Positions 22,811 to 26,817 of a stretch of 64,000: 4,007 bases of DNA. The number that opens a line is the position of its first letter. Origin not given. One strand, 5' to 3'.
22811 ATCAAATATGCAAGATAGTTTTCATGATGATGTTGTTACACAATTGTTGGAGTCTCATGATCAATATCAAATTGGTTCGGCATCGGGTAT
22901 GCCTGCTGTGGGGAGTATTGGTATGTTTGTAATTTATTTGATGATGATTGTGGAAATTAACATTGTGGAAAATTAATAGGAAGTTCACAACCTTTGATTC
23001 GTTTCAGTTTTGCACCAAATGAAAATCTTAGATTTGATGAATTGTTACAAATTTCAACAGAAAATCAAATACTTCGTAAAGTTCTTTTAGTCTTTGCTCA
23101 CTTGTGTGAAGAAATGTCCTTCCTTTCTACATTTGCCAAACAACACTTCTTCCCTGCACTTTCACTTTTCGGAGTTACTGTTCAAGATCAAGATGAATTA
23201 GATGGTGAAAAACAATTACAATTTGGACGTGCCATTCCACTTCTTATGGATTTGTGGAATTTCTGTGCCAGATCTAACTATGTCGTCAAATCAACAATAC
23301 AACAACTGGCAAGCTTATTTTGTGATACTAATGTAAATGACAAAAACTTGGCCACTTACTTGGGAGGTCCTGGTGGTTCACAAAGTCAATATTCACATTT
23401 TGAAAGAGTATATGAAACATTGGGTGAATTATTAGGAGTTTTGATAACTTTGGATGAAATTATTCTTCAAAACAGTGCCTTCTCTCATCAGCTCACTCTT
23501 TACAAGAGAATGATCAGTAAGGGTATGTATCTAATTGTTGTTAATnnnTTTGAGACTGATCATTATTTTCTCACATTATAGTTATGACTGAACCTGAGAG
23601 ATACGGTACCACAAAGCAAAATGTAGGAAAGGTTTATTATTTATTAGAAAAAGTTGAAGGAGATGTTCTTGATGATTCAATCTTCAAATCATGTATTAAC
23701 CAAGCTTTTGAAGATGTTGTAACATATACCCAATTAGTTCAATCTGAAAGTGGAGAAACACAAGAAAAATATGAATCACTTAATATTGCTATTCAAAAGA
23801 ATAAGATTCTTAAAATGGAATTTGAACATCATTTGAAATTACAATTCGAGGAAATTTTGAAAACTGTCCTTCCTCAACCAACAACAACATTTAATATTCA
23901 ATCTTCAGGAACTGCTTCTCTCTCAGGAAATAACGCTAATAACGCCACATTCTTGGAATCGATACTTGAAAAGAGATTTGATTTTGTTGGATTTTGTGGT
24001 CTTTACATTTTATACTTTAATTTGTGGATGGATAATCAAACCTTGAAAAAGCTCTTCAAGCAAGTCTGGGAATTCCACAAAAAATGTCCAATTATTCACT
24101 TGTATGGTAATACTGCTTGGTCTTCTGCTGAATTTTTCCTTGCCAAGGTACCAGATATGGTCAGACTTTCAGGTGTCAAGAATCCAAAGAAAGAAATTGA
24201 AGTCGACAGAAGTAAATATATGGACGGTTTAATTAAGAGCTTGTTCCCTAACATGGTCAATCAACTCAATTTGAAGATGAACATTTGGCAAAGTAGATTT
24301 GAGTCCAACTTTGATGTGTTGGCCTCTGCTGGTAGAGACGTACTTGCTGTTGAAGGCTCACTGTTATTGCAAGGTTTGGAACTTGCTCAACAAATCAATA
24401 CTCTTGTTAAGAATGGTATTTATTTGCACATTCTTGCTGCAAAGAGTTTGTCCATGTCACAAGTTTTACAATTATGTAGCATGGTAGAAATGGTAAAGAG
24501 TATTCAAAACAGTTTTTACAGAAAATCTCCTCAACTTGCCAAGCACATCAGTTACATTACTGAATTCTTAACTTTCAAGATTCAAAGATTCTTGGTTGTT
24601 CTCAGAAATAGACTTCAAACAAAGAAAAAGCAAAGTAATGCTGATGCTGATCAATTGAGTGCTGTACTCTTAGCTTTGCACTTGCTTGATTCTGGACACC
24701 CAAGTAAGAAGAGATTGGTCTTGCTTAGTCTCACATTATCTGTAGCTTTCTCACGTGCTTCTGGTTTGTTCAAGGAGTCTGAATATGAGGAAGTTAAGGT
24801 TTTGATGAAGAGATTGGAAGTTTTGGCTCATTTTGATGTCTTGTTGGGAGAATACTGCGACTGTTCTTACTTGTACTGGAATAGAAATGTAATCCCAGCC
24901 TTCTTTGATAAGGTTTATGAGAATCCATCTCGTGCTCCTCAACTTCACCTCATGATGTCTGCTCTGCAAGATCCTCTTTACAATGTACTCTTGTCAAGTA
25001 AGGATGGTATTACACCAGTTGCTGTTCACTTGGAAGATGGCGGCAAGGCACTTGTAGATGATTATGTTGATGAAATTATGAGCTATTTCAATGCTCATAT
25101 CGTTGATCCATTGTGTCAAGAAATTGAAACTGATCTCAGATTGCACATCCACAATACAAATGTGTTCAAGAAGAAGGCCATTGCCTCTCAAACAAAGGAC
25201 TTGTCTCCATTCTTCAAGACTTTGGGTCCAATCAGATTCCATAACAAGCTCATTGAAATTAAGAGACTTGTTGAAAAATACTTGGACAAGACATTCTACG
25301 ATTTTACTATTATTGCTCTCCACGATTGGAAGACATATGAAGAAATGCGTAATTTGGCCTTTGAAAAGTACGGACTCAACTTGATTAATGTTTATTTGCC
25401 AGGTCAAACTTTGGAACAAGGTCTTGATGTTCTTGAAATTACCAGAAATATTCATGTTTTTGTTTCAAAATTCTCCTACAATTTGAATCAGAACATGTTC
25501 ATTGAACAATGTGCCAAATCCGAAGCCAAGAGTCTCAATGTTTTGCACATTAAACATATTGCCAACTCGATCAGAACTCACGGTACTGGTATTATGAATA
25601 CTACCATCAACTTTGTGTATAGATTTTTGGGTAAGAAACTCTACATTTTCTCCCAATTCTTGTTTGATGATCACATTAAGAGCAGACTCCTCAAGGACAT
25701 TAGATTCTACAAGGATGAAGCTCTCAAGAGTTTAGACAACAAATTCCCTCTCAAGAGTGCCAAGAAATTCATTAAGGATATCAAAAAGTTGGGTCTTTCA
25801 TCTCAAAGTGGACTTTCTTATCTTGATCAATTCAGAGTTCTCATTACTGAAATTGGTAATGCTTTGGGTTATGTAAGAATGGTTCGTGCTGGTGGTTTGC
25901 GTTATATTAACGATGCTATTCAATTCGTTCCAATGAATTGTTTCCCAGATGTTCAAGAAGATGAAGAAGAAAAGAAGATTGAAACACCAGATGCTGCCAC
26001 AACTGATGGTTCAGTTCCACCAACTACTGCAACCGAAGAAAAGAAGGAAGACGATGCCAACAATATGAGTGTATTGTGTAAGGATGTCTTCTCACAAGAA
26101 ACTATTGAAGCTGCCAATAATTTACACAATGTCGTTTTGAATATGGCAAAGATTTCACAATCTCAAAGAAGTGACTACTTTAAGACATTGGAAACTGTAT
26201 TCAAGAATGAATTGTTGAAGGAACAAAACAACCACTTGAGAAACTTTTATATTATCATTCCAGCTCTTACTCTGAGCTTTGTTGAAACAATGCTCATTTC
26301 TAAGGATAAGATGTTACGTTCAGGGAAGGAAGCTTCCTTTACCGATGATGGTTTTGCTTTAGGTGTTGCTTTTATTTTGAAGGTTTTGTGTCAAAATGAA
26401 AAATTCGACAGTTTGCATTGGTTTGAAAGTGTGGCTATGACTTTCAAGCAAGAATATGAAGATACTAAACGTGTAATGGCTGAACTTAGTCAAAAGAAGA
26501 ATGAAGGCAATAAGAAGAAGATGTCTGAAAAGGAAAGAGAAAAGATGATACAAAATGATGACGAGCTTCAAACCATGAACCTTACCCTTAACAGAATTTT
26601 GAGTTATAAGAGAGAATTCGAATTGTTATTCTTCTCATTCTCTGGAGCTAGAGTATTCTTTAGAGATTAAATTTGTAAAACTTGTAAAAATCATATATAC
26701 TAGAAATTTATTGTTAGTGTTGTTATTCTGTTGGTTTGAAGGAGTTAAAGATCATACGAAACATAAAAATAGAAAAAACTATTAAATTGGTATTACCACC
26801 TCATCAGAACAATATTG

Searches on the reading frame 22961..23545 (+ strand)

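Call 10: search_protein_families(library=pfam, proteins=[window:22961-23545:+], max_evalue=0.01)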
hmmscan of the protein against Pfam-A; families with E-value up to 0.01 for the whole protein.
window:22961-23545:+ (195 aa): 1 family
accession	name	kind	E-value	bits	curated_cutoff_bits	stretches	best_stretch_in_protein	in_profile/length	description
PF14745.11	WASH-4_N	-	2.5e-35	122.5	25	1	11-186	31-196/572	WASH complex subunit 4, N-terminal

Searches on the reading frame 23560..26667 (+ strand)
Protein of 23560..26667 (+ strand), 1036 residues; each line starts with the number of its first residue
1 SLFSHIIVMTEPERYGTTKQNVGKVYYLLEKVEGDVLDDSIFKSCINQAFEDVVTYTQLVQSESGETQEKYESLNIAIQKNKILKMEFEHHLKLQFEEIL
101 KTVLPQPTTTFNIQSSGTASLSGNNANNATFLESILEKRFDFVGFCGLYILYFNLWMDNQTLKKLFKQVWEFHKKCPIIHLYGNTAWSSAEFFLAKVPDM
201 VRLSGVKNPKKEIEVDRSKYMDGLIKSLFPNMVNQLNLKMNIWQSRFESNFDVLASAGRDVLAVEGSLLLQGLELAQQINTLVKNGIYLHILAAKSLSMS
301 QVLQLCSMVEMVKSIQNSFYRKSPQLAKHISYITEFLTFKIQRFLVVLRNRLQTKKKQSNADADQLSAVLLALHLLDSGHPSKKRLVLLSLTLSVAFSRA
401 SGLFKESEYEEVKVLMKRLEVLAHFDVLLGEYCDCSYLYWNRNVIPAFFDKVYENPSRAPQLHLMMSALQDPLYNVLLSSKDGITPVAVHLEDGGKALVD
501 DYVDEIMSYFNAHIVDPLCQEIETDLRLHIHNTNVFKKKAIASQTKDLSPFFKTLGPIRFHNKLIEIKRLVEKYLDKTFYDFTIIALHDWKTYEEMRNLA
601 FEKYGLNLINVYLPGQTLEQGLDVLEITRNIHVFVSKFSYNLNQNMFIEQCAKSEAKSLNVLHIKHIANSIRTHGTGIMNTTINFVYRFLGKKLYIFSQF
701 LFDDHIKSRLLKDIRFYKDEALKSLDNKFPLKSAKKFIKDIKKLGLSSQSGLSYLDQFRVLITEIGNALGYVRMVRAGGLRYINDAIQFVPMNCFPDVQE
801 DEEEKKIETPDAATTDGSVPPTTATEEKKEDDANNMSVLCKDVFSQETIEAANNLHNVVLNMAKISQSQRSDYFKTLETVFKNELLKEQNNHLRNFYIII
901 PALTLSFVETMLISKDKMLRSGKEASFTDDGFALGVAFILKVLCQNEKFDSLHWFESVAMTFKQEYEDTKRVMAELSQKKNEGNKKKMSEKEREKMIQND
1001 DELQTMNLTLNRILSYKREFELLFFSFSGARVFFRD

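Call 10: search_protein_families(library=pfam, proteins=[window:23560-26667:+], max_evalue=0.01)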
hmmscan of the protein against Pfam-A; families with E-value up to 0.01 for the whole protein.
window:23560-26667:+ (1036 aa): 3 families
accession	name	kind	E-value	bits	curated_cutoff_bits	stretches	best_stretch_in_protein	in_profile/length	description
PF14744.11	WASH-7_mid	-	1.7e-141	471.8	25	1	437-791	1-342/346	WASH complex subunit 7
PF14745.11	WASH-4_N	-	3.4e-64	217.8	25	1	7-436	197-572/572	WASH complex subunit 4, N-terminal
PF14746.11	WASH-7_C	-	1.2e-58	198.2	25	1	848-1035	1-175/175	WASH complex subunit 7, C-terminal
